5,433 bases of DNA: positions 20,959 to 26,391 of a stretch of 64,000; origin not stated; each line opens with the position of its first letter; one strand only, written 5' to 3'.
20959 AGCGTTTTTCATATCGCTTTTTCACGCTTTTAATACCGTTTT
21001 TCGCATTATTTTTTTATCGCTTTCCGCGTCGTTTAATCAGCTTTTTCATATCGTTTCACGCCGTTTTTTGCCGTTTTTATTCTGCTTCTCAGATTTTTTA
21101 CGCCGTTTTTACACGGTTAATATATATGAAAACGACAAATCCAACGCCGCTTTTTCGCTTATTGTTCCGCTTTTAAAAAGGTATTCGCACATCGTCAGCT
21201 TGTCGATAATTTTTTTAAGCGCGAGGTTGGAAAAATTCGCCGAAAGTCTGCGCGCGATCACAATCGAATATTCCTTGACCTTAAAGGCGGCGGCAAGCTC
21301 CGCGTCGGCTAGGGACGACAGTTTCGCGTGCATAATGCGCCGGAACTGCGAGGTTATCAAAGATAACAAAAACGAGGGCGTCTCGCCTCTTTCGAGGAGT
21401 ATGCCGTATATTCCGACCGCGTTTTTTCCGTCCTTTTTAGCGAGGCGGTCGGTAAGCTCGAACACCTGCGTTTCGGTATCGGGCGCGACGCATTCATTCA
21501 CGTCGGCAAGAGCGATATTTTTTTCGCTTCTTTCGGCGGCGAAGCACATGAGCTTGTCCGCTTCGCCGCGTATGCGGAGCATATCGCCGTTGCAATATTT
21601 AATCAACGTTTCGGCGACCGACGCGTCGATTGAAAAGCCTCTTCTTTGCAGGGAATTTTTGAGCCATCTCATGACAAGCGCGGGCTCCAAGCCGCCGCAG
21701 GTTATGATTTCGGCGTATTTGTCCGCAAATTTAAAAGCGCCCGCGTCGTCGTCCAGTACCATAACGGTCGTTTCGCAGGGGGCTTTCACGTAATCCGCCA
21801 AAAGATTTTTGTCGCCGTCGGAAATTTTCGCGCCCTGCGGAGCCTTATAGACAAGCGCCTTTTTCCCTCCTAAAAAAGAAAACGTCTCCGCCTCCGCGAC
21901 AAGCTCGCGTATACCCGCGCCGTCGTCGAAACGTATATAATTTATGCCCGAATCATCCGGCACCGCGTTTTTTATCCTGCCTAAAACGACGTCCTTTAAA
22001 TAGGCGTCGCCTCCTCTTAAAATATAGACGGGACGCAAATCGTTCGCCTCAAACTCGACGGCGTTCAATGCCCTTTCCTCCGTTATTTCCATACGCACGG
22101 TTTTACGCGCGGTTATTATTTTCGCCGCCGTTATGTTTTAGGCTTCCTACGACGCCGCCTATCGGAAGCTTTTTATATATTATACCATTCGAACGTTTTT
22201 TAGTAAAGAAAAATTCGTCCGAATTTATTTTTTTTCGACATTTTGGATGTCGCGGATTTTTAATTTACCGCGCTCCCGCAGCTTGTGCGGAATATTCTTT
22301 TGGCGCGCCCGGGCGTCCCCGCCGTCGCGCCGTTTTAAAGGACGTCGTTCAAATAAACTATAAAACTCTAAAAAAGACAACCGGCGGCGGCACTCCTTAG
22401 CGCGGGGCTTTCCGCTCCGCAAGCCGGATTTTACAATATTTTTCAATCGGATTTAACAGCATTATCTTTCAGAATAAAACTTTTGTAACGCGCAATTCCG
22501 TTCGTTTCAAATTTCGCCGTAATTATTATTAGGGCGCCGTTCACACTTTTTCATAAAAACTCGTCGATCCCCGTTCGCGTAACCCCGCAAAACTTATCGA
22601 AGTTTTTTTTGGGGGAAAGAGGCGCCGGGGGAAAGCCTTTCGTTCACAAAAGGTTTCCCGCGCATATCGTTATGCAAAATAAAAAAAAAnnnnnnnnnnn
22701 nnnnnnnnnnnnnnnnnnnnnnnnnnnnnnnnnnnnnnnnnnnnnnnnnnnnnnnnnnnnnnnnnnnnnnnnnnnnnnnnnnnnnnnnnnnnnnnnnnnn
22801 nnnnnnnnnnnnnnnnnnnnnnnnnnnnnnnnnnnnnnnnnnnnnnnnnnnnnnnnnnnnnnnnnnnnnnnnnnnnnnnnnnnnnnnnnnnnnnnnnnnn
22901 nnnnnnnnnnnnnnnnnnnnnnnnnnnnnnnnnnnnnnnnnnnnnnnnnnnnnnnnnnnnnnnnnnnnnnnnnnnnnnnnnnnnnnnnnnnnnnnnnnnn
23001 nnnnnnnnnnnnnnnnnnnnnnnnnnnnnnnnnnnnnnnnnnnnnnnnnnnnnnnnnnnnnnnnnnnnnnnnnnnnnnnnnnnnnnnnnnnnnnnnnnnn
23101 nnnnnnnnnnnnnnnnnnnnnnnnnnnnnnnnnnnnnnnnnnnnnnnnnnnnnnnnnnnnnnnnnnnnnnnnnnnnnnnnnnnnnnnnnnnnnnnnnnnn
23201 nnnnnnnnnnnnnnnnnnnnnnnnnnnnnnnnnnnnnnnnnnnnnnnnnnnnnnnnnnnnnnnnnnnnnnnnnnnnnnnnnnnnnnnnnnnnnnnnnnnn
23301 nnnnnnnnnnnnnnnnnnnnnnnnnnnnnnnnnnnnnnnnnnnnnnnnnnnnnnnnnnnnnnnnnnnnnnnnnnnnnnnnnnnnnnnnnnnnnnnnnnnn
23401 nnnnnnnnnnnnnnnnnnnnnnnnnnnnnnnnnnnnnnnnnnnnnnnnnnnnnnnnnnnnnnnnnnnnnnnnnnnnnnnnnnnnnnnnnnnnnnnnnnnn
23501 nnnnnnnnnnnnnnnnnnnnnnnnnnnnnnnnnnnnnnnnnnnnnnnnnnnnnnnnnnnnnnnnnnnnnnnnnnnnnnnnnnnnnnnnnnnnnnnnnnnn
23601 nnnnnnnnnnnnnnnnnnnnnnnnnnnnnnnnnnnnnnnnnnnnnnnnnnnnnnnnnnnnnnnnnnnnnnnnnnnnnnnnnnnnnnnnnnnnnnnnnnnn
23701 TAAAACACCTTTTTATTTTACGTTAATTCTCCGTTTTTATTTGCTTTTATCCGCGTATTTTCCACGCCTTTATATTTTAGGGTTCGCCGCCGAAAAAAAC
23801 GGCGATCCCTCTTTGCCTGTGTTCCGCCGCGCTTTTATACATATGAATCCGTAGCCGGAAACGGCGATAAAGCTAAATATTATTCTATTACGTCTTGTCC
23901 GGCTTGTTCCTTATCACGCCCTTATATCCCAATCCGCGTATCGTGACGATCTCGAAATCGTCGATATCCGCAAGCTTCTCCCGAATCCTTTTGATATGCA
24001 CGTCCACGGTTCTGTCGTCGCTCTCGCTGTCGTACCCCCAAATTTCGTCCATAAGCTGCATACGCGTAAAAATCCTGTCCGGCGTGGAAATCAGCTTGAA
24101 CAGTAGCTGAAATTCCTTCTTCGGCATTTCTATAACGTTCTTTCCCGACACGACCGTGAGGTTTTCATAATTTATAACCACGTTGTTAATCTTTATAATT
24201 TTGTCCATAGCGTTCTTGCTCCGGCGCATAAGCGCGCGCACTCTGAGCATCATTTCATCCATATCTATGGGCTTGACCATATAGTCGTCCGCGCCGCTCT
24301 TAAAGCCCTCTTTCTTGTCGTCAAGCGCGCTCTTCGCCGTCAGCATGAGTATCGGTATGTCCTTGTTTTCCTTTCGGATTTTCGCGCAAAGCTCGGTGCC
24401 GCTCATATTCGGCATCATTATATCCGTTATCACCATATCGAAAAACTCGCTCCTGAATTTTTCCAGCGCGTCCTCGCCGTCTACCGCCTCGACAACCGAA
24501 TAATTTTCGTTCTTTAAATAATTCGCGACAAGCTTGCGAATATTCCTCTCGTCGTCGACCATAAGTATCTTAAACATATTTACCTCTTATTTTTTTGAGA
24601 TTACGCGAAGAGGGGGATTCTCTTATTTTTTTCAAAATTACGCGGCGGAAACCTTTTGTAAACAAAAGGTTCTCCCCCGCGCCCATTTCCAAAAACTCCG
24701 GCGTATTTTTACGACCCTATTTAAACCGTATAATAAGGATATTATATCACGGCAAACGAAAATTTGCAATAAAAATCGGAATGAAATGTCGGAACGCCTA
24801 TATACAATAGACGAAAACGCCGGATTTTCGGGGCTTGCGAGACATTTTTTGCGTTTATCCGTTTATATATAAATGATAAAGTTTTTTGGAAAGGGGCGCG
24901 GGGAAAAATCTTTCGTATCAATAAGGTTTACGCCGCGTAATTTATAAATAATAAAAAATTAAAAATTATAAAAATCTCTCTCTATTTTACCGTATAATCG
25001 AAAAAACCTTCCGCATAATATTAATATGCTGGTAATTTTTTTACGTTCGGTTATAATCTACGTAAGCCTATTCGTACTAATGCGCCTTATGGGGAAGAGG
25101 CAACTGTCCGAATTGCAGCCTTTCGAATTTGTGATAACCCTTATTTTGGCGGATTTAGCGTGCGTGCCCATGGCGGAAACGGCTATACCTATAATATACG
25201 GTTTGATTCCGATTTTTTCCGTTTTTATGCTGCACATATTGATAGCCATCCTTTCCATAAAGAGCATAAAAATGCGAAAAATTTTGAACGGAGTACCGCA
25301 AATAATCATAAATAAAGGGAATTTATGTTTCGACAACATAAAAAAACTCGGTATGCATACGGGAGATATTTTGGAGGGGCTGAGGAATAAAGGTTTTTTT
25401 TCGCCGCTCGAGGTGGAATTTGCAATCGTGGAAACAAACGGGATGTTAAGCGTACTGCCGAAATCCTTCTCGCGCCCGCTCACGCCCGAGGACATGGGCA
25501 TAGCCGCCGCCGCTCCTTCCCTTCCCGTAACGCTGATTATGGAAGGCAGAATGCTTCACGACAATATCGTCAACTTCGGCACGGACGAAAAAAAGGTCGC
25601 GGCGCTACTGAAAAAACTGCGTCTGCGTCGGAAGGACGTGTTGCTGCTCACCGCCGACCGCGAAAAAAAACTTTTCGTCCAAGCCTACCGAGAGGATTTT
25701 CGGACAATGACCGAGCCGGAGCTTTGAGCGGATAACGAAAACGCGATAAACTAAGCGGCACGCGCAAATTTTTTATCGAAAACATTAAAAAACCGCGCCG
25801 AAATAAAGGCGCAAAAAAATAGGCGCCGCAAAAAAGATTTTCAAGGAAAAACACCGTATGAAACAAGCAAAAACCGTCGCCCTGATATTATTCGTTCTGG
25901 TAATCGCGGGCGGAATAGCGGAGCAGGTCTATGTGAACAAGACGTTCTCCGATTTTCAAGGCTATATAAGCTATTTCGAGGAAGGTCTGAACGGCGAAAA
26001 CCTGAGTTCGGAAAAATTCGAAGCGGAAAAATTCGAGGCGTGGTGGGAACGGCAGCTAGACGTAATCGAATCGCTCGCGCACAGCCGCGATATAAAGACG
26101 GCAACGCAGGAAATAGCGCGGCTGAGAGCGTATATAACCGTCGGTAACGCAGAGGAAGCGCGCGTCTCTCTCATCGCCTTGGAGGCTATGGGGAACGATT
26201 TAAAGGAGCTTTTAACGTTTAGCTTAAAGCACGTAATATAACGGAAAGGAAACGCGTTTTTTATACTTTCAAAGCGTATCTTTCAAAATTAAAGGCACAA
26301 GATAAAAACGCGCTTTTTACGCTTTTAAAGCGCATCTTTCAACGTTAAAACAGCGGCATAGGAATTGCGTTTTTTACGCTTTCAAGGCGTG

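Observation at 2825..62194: Dense family of ~65-bp hairpin repeats (REP1) in almost every intergenic region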

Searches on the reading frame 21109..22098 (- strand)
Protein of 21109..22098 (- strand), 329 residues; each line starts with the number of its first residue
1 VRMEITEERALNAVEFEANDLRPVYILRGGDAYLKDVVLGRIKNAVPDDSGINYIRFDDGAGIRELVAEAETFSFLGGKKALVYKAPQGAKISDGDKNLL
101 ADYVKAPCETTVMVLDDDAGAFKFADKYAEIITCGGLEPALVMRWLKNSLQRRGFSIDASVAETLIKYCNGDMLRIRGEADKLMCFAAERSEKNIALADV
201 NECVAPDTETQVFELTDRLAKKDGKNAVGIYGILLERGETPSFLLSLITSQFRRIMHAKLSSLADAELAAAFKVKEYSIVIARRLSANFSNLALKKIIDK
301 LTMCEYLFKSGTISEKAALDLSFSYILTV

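Call 52: search_protein_families(library=pfam, proteins=[window:21109-22098:-], max_evalue=0.01)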
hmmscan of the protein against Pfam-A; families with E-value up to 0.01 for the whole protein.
window:21109-22098:- (329 aa): 2 families
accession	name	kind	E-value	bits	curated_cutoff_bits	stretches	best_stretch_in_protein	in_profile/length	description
PF21694.2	DNA_pol3_delta_C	-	1.1e-19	71.1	27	1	209-321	1-116/121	DNA polymerase III delta subunit, C-terminal domain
PF06144.19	DNA_pol3_delta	-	0.0054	17.1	21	1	51-115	29-98/124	DNA polymerase III, delta subunit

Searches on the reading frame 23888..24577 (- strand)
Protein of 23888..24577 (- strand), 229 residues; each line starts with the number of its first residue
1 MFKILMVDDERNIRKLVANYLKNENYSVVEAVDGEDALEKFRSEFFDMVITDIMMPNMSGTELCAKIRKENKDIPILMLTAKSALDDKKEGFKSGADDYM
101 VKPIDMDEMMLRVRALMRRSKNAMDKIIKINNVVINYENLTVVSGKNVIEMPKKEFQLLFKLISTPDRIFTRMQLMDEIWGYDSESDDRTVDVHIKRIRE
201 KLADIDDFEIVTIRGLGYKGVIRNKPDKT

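Call 52: search_protein_families(library=pfam, proteins=[window:23888-24577:-], max_evalue=0.01)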
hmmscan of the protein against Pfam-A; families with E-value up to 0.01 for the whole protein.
window:23888-24577:- (229 aa): 4 families
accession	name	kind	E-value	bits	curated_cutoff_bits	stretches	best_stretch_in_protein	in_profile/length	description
PF00072.30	Response_reg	-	3.4e-33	114.6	30.2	1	4-113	1-110/111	Response regulator receiver domain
PF00486.34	Trans_reg_C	-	1.5e-23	83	26.2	1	148-219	3-76/77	Transcriptional regulatory protein, C terminal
PF03709.21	OKR_DC_1_N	-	0.00012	22.7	29.3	1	17-85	9-75/111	Orn/Lys/Arg decarboxylase, N-terminal domain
PF07129.17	DUF1381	-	0.0077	16.3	27.2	0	22-41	24-43/44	Protein of unknown function (DUF1381)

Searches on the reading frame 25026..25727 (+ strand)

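Call 52: search_protein_families(library=pfam, proteins=[window:25026-25727:+], max_evalue=0.01)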
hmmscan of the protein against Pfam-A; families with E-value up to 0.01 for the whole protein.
window:25026-25727:+ (233 aa): 3 families
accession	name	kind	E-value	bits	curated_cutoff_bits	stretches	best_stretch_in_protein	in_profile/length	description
PF04239.17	DUF421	-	9.5e-30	103.1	23.6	1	79-210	2-128/129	YetF C-terminal domain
PF02938.19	GAD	-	0.0025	18.5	23.4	1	173-215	49-90/95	GAD domain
PF20730.2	YetF_N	-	0.0038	17.4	26.5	1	3-47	3-47/76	YetF N-terminal transmembrane domain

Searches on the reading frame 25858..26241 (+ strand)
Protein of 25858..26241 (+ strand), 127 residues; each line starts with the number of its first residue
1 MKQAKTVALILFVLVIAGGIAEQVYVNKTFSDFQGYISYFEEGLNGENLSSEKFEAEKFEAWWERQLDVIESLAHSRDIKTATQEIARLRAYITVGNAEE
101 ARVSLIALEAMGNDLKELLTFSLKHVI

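Call 52: search_protein_families(library=pfam, proteins=[window:25858-26241:+], max_evalue=0.01)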
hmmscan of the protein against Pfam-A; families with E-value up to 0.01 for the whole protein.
window:25858-26241:+ (127 aa): 1 family
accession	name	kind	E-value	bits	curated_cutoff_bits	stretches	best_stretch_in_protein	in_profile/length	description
PF14276.11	DUF4363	-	1.6e-10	41.3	27.5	1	21-124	2-105/107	Domain of unknown function (DUF4363)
